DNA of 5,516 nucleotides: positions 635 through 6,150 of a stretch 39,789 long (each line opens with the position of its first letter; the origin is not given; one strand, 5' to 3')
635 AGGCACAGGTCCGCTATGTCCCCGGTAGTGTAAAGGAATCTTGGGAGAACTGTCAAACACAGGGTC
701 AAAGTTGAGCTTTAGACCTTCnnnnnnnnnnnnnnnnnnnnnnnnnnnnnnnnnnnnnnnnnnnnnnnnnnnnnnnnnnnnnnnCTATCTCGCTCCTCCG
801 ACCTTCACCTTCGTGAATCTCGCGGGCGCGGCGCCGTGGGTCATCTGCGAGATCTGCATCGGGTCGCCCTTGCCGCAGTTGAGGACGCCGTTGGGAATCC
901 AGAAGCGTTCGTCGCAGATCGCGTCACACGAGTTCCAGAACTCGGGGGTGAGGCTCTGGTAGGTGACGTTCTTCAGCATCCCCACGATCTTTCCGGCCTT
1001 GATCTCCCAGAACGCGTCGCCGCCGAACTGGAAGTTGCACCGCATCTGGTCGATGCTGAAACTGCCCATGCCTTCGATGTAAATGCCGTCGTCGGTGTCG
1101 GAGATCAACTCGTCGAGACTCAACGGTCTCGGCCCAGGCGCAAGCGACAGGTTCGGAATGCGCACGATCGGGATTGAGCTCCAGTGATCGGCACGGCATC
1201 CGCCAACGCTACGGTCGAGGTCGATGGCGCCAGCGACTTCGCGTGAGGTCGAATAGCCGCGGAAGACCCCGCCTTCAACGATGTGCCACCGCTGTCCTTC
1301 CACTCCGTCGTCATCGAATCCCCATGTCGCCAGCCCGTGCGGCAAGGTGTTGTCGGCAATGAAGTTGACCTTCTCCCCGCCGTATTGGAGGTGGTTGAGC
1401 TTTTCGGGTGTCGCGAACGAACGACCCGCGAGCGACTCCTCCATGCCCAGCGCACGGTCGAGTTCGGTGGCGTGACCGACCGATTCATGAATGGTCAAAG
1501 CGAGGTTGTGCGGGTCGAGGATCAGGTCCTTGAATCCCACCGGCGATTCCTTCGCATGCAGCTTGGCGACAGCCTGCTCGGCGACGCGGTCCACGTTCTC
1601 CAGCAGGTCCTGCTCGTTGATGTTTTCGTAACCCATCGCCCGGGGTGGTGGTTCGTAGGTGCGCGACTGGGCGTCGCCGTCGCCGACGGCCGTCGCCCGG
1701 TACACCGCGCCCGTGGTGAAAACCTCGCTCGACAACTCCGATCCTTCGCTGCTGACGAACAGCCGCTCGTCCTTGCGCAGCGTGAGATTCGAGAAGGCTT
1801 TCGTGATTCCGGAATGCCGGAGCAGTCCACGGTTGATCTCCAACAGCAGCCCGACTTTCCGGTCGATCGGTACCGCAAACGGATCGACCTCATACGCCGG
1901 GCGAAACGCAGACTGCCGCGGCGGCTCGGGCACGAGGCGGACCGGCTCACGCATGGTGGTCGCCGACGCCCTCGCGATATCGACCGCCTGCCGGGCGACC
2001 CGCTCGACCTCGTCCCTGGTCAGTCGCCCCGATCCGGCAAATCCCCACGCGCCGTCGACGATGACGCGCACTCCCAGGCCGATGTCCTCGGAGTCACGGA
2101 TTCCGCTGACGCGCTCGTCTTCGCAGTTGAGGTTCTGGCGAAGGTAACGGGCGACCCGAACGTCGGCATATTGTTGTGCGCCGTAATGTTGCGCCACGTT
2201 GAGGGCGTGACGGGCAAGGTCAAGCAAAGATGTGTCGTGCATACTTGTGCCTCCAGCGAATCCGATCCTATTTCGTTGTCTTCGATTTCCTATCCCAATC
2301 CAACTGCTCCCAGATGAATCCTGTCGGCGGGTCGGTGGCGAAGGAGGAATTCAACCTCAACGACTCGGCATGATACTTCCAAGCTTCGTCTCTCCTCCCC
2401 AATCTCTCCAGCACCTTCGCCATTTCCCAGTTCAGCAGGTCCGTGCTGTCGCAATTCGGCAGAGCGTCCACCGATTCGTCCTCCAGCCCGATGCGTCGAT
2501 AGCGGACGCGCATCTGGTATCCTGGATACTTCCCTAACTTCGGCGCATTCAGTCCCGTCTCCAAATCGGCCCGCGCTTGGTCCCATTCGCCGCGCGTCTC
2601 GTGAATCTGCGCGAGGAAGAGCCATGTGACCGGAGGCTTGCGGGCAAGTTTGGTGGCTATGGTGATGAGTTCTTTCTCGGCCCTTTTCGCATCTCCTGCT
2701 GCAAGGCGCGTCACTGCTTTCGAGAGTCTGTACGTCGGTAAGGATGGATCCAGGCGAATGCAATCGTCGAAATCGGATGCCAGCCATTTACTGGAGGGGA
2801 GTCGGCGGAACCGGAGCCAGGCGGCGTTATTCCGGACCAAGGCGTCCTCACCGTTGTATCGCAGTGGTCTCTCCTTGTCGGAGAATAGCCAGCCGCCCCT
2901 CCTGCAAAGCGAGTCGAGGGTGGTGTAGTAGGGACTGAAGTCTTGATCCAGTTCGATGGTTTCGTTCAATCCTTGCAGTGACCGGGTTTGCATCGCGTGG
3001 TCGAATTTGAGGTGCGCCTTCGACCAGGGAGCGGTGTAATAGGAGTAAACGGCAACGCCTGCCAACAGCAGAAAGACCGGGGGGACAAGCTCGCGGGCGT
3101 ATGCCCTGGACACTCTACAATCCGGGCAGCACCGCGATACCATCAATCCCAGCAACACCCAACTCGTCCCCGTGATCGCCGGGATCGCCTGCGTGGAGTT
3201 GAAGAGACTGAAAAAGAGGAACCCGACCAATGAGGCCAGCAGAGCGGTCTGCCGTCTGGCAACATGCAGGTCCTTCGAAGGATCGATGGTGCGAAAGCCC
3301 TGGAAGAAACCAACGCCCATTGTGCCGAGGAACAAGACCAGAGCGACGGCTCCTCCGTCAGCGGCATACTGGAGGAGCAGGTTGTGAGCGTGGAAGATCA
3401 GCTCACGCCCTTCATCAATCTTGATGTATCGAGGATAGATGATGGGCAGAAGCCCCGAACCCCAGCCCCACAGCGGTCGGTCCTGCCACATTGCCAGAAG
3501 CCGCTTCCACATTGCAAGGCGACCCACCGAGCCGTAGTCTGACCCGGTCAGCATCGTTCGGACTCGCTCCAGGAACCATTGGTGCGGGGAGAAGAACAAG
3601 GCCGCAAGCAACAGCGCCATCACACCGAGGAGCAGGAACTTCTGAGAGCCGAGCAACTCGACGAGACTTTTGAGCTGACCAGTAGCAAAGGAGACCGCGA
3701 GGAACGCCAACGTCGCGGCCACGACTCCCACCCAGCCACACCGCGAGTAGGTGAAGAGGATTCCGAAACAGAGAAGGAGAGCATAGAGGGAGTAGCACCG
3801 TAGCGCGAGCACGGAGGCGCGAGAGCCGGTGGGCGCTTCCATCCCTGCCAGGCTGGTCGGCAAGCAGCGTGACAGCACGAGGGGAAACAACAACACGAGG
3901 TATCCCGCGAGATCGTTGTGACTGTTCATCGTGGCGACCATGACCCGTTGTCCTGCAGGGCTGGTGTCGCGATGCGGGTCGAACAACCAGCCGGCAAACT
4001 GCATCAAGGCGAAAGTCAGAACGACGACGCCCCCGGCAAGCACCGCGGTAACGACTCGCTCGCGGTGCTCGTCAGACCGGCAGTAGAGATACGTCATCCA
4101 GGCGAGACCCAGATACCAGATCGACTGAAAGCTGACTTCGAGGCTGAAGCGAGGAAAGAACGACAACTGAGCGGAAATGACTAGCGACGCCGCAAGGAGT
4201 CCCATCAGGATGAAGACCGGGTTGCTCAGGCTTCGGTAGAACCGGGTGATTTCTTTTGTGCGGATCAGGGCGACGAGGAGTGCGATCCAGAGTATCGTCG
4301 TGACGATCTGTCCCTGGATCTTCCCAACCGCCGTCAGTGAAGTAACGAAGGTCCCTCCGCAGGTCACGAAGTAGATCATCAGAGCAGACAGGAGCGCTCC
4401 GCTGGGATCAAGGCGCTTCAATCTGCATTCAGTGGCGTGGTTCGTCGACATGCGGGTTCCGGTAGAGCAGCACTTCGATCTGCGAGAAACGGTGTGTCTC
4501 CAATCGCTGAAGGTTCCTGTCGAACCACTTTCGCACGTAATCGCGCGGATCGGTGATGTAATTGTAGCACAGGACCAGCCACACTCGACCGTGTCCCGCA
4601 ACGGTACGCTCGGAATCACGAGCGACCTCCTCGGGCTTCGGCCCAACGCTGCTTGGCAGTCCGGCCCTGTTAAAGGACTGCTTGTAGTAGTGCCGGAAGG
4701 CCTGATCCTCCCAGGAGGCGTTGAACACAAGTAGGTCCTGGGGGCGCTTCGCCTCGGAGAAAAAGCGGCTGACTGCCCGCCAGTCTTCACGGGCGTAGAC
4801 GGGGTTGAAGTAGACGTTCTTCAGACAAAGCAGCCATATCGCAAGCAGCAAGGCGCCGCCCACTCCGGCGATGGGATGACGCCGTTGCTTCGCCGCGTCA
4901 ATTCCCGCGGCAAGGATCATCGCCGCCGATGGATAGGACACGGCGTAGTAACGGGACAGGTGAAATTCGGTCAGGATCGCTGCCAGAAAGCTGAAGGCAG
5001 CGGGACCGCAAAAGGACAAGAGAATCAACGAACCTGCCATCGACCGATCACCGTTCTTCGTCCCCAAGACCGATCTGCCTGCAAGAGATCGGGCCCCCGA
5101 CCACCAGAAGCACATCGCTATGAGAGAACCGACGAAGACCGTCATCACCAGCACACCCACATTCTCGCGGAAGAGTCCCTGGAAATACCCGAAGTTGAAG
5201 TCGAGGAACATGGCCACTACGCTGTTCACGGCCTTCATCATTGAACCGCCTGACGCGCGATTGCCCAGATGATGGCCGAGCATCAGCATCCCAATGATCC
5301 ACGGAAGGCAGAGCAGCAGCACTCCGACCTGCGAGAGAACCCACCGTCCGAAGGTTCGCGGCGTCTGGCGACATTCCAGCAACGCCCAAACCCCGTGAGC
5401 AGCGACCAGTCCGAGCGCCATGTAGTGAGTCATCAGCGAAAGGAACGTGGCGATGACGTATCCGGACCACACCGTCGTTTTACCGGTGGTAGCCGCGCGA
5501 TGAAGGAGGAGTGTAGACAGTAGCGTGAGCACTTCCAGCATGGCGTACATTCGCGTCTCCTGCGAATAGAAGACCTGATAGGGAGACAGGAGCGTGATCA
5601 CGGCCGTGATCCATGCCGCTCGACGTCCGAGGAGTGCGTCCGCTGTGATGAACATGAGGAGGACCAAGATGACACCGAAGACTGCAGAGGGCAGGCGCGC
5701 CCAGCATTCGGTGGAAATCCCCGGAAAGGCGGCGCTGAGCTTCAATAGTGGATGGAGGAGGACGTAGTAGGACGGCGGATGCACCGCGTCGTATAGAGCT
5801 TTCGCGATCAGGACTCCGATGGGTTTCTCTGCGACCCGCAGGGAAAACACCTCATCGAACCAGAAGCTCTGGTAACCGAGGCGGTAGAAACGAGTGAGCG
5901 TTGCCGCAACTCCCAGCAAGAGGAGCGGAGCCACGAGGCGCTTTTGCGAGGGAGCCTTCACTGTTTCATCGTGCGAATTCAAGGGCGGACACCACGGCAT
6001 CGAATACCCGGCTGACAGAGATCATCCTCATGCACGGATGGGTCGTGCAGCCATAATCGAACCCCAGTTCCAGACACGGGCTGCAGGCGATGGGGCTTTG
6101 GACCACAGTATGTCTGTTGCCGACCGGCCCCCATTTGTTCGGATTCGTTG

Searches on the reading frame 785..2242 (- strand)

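Call 46: search_protein_families(library=pfam, proteins=[window:785-2242:-], max_evalue=0.0001)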
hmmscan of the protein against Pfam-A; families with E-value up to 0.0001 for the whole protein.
window:785-2242:- (485 aa): 3 families
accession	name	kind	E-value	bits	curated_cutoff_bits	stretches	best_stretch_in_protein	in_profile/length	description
PF19289.4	PmbA_TldD_3rd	-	1.6e-31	109.6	22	1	239-482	5-219/220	PmbA/TldA metallopeptidase C-terminal domain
PF01523.21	PmbA_TldD_1st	-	7.2e-14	52.1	20.9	1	26-90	1-65/65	PmbA/TldA metallopeptidase domain 1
PF19290.4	PmbA_TldD_2nd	-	5.6e-13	49.7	20.9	1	120-228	2-109/109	PmbA/TldA metallopeptidase central domain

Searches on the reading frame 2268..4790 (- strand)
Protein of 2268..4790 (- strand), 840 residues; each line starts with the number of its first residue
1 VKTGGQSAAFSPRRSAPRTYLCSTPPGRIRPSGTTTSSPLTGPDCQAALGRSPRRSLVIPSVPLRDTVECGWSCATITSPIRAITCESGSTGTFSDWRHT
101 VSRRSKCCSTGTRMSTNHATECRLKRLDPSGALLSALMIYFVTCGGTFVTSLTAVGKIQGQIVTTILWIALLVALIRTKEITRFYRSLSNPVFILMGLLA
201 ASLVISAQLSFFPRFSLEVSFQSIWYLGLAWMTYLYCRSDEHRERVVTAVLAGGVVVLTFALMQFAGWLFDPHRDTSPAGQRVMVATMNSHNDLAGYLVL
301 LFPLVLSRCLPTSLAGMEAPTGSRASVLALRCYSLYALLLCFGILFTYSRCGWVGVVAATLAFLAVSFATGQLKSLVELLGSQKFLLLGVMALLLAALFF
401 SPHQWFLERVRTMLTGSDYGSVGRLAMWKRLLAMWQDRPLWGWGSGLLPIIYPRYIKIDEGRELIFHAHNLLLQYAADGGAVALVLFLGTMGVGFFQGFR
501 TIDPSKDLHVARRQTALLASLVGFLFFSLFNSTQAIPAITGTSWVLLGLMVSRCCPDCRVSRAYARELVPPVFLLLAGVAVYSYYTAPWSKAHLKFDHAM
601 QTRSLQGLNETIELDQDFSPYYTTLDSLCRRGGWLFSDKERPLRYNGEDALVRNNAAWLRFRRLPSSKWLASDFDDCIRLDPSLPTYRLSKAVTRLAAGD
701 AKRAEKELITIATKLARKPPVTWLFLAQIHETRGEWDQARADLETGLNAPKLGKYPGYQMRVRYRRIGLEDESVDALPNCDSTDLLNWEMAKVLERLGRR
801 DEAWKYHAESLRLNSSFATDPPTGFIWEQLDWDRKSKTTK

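Call 46: search_protein_families(library=pfam, proteins=[window:2268-4790:-], max_evalue=0.0001)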
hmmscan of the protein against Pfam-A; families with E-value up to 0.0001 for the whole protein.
window:2268-4790:- (840 aa): 2 families
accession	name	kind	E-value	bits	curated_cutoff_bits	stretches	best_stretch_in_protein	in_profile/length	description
PF04932.20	Wzy_C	-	3.7e-19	69.4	31.7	1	336-488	2-149/149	O-Antigen ligase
PF13428.12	TPR_14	-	9.9e-06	26.2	23.5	0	721-747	2-28/44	Tetratricopeptide repeat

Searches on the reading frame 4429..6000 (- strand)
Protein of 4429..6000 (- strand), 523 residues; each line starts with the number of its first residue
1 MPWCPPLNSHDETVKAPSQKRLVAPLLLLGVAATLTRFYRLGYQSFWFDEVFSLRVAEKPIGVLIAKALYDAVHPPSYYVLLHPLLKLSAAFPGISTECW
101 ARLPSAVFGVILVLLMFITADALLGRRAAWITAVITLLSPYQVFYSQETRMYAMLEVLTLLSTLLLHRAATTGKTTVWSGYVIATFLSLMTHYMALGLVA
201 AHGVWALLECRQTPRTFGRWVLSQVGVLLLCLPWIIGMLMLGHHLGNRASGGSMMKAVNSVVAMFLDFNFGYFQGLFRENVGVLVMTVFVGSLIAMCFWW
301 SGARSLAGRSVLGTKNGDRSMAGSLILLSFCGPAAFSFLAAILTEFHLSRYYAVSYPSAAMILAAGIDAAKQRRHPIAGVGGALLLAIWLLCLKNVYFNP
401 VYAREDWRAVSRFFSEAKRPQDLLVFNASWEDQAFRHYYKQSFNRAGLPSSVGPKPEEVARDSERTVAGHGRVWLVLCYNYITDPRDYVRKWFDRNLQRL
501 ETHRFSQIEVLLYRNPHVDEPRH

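Call 46: search_protein_families(library=pfam, proteins=[window:4429-6000:-], max_evalue=0.0001)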
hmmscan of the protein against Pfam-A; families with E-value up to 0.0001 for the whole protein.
window:4429-6000:- (523 aa): 1 family
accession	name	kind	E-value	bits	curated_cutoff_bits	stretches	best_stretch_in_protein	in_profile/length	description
PF13231.12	PMT_2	-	4.9e-09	37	26.1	1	97-236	20-159/160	Dolichyl-phosphate-mannose-protein mannosyltransferase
